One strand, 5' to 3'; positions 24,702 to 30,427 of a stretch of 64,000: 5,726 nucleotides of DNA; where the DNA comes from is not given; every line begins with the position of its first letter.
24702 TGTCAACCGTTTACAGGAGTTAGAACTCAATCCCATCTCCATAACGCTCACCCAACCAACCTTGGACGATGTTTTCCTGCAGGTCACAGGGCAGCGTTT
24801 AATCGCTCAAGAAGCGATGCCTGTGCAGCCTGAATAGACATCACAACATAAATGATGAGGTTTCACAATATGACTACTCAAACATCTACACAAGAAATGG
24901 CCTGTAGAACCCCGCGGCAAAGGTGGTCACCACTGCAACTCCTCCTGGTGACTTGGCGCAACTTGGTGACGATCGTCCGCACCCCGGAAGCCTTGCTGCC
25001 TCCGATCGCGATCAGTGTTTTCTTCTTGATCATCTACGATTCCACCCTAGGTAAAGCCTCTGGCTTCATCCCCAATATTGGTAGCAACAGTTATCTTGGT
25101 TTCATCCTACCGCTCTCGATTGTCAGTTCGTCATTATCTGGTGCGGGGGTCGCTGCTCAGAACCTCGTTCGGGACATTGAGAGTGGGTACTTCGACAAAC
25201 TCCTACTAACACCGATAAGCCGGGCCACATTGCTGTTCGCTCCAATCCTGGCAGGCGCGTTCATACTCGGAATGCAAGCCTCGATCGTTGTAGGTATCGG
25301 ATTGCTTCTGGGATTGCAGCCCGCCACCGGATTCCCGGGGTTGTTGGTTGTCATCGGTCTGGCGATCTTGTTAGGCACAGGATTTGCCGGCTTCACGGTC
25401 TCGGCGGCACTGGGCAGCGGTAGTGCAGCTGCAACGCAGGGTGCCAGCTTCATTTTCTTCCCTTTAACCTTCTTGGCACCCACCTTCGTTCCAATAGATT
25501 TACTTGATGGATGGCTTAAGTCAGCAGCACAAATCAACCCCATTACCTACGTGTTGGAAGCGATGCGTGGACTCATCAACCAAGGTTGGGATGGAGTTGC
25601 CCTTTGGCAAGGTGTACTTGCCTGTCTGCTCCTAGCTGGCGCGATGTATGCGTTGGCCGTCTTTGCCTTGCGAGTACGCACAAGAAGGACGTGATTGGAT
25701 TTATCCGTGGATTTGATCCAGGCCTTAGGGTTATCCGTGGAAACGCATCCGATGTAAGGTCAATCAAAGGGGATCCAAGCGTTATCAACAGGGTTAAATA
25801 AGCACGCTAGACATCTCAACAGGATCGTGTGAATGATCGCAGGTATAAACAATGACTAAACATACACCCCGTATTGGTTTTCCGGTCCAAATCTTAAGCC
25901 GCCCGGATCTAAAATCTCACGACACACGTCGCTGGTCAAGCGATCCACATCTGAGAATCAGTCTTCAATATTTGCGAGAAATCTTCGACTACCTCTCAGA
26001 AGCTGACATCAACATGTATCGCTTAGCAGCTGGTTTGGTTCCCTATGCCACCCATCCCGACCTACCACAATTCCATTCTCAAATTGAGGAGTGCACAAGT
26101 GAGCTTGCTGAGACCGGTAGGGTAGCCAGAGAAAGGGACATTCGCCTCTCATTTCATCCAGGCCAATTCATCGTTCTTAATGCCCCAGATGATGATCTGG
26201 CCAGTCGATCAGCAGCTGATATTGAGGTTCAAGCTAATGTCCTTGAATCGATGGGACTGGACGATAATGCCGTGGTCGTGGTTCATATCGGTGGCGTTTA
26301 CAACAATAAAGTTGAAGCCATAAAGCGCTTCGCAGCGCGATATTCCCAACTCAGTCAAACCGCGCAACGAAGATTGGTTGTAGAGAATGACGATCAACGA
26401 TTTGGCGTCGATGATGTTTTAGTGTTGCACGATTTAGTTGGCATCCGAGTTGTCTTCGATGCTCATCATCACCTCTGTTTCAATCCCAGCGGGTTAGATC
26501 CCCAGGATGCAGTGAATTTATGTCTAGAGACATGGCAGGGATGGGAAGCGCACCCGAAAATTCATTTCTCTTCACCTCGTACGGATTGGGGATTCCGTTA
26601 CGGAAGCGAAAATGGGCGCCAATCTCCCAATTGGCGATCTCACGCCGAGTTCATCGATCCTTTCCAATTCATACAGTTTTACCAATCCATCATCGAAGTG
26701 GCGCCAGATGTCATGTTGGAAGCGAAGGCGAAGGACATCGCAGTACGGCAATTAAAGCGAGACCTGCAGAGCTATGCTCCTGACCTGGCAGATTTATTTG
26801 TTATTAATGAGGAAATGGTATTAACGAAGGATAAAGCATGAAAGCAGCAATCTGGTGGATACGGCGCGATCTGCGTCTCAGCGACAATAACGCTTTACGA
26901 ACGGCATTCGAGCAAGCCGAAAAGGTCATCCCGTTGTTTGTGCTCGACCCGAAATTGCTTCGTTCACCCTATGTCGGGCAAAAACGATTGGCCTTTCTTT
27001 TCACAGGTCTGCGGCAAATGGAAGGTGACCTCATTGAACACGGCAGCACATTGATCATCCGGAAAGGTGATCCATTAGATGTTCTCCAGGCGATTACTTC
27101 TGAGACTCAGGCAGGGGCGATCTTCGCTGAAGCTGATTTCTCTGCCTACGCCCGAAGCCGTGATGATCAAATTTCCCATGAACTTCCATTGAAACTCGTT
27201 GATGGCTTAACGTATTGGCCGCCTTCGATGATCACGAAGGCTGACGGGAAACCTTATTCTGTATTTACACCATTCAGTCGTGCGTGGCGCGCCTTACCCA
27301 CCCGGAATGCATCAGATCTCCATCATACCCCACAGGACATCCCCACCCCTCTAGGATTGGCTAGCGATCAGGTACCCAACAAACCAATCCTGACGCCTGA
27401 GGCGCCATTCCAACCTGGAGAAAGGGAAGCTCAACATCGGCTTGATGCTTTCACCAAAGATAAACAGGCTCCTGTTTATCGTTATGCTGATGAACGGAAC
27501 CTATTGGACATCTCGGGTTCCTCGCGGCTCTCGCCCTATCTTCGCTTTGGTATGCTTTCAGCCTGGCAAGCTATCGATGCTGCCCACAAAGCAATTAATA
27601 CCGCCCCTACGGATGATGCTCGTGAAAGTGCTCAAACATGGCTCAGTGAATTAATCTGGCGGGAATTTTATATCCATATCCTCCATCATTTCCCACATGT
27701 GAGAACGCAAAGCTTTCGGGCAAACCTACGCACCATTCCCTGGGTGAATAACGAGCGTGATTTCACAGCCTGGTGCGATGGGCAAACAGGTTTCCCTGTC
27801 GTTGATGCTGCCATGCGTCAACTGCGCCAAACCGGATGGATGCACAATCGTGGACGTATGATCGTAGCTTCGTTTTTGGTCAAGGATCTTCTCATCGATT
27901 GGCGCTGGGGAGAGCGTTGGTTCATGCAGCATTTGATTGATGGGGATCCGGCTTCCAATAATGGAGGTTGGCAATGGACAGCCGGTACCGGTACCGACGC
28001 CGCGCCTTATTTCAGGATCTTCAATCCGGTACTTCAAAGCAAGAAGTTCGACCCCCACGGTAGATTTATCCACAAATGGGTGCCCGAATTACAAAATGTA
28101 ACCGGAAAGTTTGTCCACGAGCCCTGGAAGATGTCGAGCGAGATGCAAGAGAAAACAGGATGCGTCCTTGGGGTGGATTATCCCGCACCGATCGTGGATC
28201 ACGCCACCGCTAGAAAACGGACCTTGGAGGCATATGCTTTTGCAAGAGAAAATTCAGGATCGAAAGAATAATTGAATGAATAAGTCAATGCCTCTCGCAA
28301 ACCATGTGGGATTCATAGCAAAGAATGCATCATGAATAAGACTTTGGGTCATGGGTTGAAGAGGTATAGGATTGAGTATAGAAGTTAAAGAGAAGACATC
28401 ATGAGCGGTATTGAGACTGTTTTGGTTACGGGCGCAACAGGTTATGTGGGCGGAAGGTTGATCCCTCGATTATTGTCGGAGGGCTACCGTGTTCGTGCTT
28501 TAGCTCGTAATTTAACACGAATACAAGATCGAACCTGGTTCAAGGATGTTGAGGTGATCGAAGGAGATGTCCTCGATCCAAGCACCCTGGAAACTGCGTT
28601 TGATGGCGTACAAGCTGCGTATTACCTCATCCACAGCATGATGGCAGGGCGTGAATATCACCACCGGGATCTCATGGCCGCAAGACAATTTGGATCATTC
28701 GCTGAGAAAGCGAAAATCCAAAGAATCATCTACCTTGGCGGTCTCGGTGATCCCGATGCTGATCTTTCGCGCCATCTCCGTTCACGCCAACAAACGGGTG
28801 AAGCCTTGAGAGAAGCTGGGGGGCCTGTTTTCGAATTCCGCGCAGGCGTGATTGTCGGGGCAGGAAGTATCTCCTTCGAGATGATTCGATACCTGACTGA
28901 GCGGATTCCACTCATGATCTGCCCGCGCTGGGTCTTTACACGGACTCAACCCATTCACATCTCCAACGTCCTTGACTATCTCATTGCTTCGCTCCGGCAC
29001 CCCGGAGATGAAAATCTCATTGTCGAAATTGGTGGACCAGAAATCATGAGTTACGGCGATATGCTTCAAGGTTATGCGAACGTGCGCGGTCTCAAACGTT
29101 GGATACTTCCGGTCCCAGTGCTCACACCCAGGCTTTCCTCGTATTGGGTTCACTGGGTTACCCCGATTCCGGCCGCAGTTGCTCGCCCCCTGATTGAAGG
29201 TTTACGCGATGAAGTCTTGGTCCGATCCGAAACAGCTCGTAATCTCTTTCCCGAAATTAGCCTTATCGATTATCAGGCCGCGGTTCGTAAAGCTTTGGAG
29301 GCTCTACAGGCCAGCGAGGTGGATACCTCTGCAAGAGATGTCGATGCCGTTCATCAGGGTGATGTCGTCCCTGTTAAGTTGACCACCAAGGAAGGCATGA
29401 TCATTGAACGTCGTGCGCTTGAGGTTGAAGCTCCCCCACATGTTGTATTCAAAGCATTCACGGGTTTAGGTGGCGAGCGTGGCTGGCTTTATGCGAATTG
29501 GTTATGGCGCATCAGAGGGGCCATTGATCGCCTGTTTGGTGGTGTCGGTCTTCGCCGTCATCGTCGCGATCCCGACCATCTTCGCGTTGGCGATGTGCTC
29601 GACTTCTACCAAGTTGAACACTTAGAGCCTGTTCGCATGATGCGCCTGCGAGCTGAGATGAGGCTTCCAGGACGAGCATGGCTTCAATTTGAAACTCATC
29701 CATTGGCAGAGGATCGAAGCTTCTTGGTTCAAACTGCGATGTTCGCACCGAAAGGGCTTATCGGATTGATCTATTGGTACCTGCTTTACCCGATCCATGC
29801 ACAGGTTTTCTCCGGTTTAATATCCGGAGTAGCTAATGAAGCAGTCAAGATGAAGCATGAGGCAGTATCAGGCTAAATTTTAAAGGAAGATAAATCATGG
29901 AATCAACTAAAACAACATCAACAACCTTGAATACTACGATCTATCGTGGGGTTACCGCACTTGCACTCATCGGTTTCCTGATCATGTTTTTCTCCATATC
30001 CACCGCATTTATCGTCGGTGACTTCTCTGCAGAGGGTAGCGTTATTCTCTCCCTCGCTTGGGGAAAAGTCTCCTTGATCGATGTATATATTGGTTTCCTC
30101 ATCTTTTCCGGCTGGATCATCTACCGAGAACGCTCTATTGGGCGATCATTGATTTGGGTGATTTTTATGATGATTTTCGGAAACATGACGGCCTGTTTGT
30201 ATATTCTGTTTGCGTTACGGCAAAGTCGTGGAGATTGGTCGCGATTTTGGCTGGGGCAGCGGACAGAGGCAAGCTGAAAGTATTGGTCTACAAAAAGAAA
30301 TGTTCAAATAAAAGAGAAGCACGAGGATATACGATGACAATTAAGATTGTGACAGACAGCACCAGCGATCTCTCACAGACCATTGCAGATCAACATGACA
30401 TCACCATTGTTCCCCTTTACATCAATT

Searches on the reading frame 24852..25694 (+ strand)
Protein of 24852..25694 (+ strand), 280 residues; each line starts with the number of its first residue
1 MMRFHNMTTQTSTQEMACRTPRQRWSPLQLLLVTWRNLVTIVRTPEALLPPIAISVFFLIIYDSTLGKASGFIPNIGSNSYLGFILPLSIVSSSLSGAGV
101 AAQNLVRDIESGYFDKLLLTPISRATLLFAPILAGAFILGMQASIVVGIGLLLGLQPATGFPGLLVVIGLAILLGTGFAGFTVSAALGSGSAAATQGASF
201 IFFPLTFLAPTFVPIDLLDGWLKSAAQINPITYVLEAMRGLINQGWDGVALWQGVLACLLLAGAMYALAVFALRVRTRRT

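Call 19: search_protein_families(library=pfam, proteins=[window:24852-25694:+], max_evalue=0.0001)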
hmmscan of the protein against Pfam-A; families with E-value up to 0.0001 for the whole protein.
window:24852-25694:+ (280 aa): 2 families
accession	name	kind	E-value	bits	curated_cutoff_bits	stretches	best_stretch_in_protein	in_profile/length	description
PF01061.29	ABC2_membrane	-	2.2e-23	83.4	26.9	1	29-241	2-209/211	ABC-2 type transporter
PF12698.13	ABC2_membrane_3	-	2.6e-13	50.2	31.6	1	78-270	157-346/347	ABC-2 family transporter protein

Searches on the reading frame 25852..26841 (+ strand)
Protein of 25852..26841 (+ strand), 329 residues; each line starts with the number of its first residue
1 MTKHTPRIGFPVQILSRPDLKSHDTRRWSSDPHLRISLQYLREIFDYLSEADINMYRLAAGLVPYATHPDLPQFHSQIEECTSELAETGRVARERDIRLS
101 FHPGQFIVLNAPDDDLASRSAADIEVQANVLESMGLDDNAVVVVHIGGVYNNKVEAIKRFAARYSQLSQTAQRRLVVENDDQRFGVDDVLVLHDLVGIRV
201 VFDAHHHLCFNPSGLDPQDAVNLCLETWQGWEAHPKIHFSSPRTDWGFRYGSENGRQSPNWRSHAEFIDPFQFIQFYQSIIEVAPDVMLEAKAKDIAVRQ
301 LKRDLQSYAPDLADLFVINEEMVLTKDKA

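Call 4: search_protein_families(library=pfam, proteins=[window:25852-26841:+], max_evalue=0.01)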
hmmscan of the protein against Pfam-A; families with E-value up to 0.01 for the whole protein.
window:25852-26841:+ (329 aa): 1 family
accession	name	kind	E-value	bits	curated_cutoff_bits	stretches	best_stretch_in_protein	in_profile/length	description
PF03851.20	UvdE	-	3.5e-51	174.5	24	1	38-245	43-253/275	UV-endonuclease UvdE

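Call 5: search_protein_families(library=ncbifam, proteins=[window:25852-26841:+], max_evalue=0.01)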
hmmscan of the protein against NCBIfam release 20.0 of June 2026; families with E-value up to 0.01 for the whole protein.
window:25852-26841:+ (329 aa): 2 families
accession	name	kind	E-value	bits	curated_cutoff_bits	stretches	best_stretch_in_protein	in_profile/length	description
TIGR00629.1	uvde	equivalog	1.2e-45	156.4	124.45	1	43-306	53-311/312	UV DNA damage repair endonuclease UvsE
NF002640.0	PRK02308.1-4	equivalog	1.6e-32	112.7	456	1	37-304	52-299/308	UV DNA damage repair endonuclease UvsE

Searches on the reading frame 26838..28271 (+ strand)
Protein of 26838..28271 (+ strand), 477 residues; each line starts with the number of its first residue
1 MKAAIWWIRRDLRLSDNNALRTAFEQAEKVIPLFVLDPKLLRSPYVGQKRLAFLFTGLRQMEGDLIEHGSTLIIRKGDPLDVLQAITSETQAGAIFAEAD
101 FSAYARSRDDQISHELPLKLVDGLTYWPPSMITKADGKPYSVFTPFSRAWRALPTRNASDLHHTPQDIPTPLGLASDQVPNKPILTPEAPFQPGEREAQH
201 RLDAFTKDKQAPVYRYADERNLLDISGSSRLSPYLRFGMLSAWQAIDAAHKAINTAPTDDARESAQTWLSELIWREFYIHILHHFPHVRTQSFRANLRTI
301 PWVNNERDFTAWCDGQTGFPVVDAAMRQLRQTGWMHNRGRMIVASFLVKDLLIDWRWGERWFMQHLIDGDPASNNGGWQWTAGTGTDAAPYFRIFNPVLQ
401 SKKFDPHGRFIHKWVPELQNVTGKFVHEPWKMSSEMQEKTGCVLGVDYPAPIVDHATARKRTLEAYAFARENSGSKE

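Call 4: search_protein_families(library=pfam, proteins=[window:26838-28271:+], max_evalue=0.01)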
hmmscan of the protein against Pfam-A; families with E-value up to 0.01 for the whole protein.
window:26838-28271:+ (477 aa): 2 families
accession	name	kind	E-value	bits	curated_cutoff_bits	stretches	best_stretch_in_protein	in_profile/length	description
PF03441.19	FAD_binding_7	-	4.8e-97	323.7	27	1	268-466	1-201/203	FAD binding domain of DNA photolyase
PF00875.24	DNA_photolyase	-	2.6e-39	135.2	26.6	1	5-153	2-155/164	DNA photolyase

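Call 5: search_protein_families(library=ncbifam, proteins=[window:26838-28271:+], max_evalue=0.01)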
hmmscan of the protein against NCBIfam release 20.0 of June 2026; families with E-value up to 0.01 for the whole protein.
window:26838-28271:+ (477 aa): 5 families
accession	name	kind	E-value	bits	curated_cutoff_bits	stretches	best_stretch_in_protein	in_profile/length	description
TIGR03556.1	photolyase_8HDF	exception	2e-127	425.9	884.6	1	4-466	3-468/471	deoxyribodipyrimidine photo-lyase, 8-HDF type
NF007955.0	PRK10674.1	equivalog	1.1e-125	420.2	506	1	2-472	2-471/472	deoxyribodipyrimidine photo-lyase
TIGR02765.1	crypto_DASH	subfamily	2.5e-79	267.2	317.05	1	3-418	2-431/431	DASH family cryptochrome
TIGR02766.1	crypt_chrom_pln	subfamily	5.8e-77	259.5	603.85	1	4-465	2-478/480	cryptochrome photoreceptor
TIGR00591.1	phr2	superfamily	6.8e-17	61.9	550.05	1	3-342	23-372/453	deoxyribodipyrimidine photo-lyase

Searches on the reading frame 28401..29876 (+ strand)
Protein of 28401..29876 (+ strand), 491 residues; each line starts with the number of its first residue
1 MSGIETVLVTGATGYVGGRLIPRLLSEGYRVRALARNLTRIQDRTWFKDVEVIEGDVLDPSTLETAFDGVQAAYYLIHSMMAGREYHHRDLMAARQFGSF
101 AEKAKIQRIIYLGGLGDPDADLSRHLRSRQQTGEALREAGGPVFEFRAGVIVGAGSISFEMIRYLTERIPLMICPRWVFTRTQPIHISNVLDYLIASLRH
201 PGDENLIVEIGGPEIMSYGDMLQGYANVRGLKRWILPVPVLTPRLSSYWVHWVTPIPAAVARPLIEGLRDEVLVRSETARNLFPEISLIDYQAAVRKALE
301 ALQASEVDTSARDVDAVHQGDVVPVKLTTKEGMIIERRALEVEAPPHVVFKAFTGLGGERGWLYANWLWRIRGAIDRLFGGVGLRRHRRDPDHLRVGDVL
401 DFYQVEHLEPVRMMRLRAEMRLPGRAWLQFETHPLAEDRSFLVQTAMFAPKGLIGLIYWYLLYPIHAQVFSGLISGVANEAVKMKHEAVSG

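Call 4: search_protein_families(library=pfam, proteins=[window:28401-29876:+], max_evalue=0.01)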
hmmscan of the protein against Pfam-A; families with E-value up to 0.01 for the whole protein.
window:28401-29876:+ (491 aa): 7 families
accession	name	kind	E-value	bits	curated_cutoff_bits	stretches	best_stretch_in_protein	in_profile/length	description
PF11066.14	DUF2867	-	8.6e-31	107.6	27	1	336-471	9-140/142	Protein of unknown function (DUF2867)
PF13460.12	NAD_binding_10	-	7.2e-16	59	27.2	1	11-119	1-103/184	NAD(P)H-binding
PF05368.20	NmrA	-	4.6e-14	53.1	27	1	5-118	3-111/298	NmrA-like family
PF01370.27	Epimerase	-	1.3e-10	41.6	20.9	1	7-113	1-114/240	NAD dependent epimerase/dehydratase family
PF01073.25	3Beta_HSD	-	5.1e-07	29.4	22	1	8-92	1-89/280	3-beta hydroxysteroid dehydrogenase/isomerase family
PF16363.11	GDP_Man_Dehyd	-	1.2e-05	25.4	27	1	8-71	1-75/332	GDP-mannose 4,6 dehydratase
PF00106.31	adh_short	-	0.0029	17.5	26.6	1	6-81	2-82/195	short chain dehydrogenase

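Call 5: search_protein_families(library=ncbifam, proteins=[window:28401-29876:+], max_evalue=0.01)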
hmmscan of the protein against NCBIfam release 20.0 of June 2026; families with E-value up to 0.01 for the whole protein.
window:28401-29876:+ (491 aa): 21 families
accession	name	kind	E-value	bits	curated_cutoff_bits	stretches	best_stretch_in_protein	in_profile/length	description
TIGR03466.1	HpnA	hypoth_equivalog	6.4e-14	51.6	367.65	1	6-111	2-110/327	hopanoid-associated sugar epimerase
NF052578.1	StrlDmthSdmBMthl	equivalog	1.4e-08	34.9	600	1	6-115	2-114/328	sterol demethylase protein SdmB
TIGR04180.1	EDH_00030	hypoth_equivalog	1.2e-07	31.1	475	1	7-77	1-78/297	NAD-dependent 4,6-dehydratase LegB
NF058621.1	DiazavRedAvaA7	equivalog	2.1e-07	30.9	400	1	7-89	3-81/304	3-diazoavenalumate denitrifying reductase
NF050030.1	thlkprotThyD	equivalog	1.2e-06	27.9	400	1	7-86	3-85/305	thylakoid membrane protein ThyD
NF042422.1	oxyalk_red_OleD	equivalog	6.9e-06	25.6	580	1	7-111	3-107/329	2-alkyl-3-oxoalkanoate reductase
NF042423.1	oxyalk_red_Shew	equivalog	1.2e-05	24.6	580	1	4-111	8-115/331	2-alkyl-3-oxoalkanoate reductase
NF006073.0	PRK08219.1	equivalog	8.5e-05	22.4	218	1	5-79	4-78/227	SDR family oxidoreductase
NF041293.1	G6PDh_Azf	equivalog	0.00011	21.7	400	1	5-76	3-74/252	NAD-dependent glucose-6-phosphate dehydrogenase Azf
TIGR01777.1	yfcH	hypoth_equivalog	0.0002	21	207.35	1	7-54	1-48/292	TIGR01777 family oxidoreductase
NF004826.0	PRK06182.1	subfamily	0.0002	20.7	305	1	5-73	5-72/274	oxidoreductase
NF004849.1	PRK06200.1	equivalog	0.00021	20.5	330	1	5-67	7-71/269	3-(cis-5,6-dihydroxycyclohexa-1,3-dien-1-yl)propanoate dehydrogenase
NF006118.0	PRK08264.1-4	subfamily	0.00023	20.7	279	1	5-78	6-81/244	SDR family oxidoreductase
NF004520.0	PRK05865.1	equivalog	0.00025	19.1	1509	1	7-73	3-65/854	sugar epimerase family protein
NF043036.1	ErythonDh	equivalog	0.00062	19.1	325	1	7-82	3-86/321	D-erythronate dehydrogenase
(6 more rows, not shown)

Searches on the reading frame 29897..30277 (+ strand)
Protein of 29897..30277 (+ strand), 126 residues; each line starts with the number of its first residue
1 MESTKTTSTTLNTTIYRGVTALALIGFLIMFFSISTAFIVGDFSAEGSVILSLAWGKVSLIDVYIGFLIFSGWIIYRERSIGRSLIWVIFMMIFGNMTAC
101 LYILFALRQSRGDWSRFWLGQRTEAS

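Call 4: search_protein_families(library=pfam, proteins=[window:29897-30277:+], max_evalue=0.01)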
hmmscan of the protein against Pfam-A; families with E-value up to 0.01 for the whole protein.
window:29897-30277:+ (126 aa): 1 family
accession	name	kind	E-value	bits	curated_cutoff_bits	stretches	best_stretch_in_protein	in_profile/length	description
PF07343.16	DUF1475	-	3.5e-07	30.7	22.3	1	15-107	9-96/236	Protein of unknown function (DUF1475)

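Call 5: search_protein_families(library=ncbifam, proteins=[window:29897-30277:+], max_evalue=0.01)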
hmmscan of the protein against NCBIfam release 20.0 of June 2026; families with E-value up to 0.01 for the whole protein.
window:29897-30277:+ (126 aa): 0 families
